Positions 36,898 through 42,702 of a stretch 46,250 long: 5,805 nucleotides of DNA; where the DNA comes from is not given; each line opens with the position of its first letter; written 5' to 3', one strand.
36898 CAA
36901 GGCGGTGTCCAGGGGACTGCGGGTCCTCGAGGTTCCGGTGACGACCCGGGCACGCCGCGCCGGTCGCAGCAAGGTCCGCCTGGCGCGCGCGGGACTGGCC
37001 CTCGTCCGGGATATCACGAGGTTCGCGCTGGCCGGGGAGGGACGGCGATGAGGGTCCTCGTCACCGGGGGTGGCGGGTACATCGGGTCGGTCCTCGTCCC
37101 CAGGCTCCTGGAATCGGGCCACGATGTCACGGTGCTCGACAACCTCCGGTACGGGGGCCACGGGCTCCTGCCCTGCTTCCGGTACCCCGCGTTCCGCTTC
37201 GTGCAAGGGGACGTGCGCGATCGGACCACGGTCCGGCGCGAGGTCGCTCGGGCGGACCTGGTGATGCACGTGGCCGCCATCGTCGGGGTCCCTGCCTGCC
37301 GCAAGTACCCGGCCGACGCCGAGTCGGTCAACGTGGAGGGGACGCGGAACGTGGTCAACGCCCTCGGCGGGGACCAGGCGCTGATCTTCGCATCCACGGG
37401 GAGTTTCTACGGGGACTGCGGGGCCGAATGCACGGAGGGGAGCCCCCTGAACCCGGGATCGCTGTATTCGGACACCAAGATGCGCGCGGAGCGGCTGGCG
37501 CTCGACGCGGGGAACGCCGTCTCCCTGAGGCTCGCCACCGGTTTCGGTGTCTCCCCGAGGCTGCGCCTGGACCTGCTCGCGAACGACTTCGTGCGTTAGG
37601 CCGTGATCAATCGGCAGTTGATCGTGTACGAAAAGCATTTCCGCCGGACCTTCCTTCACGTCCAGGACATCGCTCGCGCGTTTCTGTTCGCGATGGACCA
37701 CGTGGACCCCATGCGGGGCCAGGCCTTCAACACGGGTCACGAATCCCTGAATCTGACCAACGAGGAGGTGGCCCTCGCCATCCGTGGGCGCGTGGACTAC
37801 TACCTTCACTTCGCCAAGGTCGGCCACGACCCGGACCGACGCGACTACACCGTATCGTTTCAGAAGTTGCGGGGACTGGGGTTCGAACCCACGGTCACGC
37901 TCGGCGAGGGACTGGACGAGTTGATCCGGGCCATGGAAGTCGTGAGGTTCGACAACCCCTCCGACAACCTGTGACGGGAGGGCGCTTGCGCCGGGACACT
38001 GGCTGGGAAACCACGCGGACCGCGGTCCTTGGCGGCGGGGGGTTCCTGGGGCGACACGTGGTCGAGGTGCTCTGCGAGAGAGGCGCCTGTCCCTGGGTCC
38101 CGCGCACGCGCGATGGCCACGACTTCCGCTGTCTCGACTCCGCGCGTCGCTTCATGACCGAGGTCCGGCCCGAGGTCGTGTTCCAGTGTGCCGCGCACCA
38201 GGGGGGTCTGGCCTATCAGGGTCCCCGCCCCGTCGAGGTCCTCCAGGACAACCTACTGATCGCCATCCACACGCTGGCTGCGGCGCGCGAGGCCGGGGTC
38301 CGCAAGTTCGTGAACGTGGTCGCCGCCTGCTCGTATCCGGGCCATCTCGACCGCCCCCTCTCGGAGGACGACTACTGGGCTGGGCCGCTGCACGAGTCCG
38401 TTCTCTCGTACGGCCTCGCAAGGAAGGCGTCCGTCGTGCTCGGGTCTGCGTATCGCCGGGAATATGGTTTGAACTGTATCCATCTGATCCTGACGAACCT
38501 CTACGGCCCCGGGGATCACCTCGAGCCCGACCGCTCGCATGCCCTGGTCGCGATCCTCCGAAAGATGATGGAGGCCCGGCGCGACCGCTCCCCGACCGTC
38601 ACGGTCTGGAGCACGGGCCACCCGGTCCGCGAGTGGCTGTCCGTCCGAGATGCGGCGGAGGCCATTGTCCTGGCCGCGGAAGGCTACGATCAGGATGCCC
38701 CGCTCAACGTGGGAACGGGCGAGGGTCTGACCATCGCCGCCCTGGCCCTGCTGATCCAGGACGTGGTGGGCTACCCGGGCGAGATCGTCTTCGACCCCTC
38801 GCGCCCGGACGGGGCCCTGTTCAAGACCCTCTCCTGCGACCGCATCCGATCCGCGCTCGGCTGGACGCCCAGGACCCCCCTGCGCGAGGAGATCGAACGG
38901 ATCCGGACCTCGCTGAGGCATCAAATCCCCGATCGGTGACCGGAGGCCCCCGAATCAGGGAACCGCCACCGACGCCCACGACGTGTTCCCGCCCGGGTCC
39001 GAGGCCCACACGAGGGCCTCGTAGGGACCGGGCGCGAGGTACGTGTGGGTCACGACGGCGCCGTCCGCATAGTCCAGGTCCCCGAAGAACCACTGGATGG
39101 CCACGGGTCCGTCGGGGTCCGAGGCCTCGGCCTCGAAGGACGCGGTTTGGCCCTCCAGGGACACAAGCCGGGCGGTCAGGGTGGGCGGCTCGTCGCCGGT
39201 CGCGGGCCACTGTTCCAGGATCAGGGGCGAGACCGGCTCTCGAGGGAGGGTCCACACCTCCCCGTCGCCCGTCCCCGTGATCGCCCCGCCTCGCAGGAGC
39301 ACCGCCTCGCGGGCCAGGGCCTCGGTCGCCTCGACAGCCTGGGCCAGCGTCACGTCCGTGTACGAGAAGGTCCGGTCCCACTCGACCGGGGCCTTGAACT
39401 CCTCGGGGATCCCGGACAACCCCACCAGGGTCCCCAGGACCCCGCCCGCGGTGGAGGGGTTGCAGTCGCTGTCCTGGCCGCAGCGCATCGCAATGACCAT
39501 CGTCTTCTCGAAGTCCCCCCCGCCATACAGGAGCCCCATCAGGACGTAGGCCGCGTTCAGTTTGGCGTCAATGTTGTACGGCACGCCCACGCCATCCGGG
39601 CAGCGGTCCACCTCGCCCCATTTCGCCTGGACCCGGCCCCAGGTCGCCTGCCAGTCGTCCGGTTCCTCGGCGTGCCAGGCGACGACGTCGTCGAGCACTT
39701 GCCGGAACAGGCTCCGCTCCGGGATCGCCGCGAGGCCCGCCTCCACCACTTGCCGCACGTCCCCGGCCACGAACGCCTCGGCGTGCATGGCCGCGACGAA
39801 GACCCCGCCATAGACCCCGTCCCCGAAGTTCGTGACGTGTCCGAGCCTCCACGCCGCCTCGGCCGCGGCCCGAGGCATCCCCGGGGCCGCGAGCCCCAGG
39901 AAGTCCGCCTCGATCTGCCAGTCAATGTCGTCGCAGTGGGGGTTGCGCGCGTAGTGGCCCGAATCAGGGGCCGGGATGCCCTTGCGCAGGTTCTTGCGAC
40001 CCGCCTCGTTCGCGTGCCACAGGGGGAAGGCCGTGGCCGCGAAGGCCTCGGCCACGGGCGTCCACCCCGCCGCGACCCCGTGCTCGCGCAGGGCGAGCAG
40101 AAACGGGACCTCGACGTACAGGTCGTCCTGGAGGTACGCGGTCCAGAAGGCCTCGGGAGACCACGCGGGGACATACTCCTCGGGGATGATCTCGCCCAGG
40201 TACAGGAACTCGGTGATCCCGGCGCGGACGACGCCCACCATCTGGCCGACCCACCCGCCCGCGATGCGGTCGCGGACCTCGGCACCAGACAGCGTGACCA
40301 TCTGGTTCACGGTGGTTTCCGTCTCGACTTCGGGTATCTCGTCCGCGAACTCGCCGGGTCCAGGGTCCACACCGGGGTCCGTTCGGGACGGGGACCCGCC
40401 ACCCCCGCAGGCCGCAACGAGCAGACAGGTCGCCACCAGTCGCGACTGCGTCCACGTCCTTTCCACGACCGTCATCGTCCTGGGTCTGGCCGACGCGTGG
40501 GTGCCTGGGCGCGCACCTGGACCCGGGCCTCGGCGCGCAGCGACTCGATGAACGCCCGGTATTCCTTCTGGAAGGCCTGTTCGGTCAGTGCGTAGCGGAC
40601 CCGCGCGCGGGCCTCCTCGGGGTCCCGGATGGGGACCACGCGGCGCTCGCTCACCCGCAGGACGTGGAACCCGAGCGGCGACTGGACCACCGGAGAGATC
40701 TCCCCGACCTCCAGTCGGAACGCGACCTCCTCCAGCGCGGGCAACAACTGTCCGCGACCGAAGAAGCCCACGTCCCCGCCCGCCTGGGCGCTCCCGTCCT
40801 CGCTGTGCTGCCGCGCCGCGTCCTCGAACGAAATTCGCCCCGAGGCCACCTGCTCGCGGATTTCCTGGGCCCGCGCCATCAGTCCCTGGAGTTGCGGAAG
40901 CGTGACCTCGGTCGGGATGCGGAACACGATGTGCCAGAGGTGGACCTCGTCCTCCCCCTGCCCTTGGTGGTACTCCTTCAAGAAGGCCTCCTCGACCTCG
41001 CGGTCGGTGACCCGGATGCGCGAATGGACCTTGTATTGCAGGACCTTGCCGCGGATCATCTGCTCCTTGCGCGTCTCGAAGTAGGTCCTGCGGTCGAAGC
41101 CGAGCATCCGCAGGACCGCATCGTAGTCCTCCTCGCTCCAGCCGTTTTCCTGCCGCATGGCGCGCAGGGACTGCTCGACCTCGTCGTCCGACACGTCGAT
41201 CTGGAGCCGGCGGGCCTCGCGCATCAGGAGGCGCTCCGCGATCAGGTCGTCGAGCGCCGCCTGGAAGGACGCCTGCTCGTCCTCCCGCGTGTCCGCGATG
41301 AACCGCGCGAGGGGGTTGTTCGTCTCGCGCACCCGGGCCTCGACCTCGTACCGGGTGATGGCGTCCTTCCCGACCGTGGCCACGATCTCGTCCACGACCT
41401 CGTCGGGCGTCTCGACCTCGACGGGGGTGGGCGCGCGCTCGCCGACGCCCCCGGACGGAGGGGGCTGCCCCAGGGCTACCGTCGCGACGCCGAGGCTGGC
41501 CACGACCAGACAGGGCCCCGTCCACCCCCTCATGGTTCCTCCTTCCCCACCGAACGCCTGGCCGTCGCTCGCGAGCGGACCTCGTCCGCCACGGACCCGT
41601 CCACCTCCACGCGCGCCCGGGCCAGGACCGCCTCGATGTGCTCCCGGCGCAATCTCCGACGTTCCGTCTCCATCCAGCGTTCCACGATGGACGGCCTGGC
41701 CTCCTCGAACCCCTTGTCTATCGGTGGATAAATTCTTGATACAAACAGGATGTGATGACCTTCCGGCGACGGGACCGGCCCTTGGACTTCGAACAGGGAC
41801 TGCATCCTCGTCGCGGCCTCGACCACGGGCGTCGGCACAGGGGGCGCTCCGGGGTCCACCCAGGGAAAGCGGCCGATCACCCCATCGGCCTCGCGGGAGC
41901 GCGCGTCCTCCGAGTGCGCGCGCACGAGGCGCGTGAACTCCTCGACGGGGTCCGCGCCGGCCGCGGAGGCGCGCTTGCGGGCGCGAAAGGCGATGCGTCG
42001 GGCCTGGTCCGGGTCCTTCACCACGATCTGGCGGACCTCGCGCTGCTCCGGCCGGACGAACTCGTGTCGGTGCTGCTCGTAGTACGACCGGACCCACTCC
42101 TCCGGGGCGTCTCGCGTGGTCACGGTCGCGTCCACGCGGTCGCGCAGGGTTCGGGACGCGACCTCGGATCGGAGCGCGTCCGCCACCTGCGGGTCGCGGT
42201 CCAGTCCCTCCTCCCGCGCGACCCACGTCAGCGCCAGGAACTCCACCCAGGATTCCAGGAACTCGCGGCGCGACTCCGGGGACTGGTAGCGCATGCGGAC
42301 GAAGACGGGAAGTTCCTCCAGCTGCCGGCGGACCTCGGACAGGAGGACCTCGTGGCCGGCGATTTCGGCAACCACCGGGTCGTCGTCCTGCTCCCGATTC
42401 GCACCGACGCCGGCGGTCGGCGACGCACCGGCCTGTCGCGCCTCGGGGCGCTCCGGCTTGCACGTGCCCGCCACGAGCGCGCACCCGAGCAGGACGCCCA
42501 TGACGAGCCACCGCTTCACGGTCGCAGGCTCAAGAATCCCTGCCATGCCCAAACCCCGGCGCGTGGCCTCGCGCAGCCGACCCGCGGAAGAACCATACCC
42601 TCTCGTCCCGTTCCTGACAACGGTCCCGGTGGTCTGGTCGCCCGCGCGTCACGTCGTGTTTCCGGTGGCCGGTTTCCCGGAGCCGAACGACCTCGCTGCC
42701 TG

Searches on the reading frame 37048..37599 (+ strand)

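Call 92: search_protein_families(library=pfam, proteins=[window:37048-37599:+], max_evalue=0.001)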
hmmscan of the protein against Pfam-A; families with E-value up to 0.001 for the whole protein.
window:37048-37599:+ (183 aa): 7 families
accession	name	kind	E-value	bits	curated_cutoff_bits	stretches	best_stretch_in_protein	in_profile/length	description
PF01370.27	Epimerase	-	1.3e-31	110.3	20.9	1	3-168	1-175/240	NAD dependent epimerase/dehydratase family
PF16363.11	GDP_Man_Dehyd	-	1.6e-21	77.5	27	1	4-161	1-174/332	GDP-mannose 4,6 dehydratase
PF01073.25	3Beta_HSD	-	2.8e-18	66.4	22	1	4-156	1-162/280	3-beta hydroxysteroid dehydrogenase/isomerase family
PF04321.23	RmlD_sub_bind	-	1.1e-14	54.6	27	1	1-164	1-150/287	RmlD substrate binding domain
PF02719.21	Polysacc_synt_2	-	5.8e-12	45.8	20.2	1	3-105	1-114/293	Polysaccharide biosynthesis protein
PF07993.18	NAD_binding_4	-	6.4e-09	35.8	20.1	1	61-150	81-187/258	Male sterility protein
PF13460.12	NAD_binding_10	-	5.3e-05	23.6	27.2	1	7-119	1-100/184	NAD(P)H-binding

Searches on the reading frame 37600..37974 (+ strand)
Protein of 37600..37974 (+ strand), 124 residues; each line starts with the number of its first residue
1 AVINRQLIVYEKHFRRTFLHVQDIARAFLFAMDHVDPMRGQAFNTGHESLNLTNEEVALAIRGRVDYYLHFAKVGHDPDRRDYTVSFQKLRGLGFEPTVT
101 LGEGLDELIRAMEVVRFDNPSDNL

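Call 92: search_protein_families(library=pfam, proteins=[window:37600-37974:+], max_evalue=0.001)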
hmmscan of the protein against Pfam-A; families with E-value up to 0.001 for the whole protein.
window:37600-37974:+ (124 aa): 1 family
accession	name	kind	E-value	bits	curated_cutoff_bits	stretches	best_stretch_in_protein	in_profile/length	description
PF01370.27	Epimerase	-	1.4e-05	25.1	20.9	1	14-46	207-240/240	NAD dependent epimerase/dehydratase family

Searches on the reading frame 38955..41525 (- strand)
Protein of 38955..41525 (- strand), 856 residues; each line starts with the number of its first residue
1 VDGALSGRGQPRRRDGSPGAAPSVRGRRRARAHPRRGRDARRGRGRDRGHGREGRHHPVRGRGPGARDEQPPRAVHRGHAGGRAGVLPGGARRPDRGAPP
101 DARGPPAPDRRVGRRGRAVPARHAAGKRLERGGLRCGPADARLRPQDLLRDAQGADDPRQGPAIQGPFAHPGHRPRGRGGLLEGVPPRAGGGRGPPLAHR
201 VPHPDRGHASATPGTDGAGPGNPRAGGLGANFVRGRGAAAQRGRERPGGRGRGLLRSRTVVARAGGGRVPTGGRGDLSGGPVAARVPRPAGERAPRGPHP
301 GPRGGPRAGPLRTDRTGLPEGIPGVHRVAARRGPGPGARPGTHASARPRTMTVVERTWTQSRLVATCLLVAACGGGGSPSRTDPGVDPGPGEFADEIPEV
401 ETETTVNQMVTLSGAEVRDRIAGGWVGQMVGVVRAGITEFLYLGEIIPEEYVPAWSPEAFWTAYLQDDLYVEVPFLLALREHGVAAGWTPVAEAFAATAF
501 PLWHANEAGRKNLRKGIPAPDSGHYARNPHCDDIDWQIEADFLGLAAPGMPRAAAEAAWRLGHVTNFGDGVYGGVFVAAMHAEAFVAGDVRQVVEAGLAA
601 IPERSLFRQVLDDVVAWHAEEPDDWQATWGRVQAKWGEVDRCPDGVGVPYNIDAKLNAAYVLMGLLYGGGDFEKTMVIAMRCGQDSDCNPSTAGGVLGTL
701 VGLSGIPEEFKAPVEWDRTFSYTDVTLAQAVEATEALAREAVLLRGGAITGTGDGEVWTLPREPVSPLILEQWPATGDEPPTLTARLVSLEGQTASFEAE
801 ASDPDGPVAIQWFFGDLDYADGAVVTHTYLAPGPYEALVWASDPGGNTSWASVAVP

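Call 92: search_protein_families(library=pfam, proteins=[window:38955-41525:-], max_evalue=0.001)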
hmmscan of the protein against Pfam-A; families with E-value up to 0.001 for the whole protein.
window:38955-41525:- (856 aa): 3 families
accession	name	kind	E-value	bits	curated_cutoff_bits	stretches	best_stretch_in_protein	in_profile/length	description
PF03747.19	ADP_ribosyl_GH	-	1.6e-37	130.1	26.2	1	423-709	1-287/287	ADP-ribosylglycohydrolase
PF18911.6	PKD_4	-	3.5e-10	40.2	27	1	789-849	14-76/85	PKD domain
PF00801.26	PKD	-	1e-06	29.1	23.5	1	791-849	13-73/80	PKD domain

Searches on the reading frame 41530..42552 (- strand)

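Call 92: search_protein_families(library=pfam, proteins=[window:41530-42552:-], max_evalue=0.001)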
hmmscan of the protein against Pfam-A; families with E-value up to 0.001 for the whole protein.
window:41530-42552:- (340 aa): 2 families
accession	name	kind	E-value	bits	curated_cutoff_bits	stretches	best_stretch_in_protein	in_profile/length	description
PF13145.12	Rotamase_2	-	2.2e-13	51.5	27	1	150-287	2-121/121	PPIC-type PPIASE domain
PF00639.27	Rotamase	-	1.5e-05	26.3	21.7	1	189-270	23-94/97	PPIC-type PPIASE domain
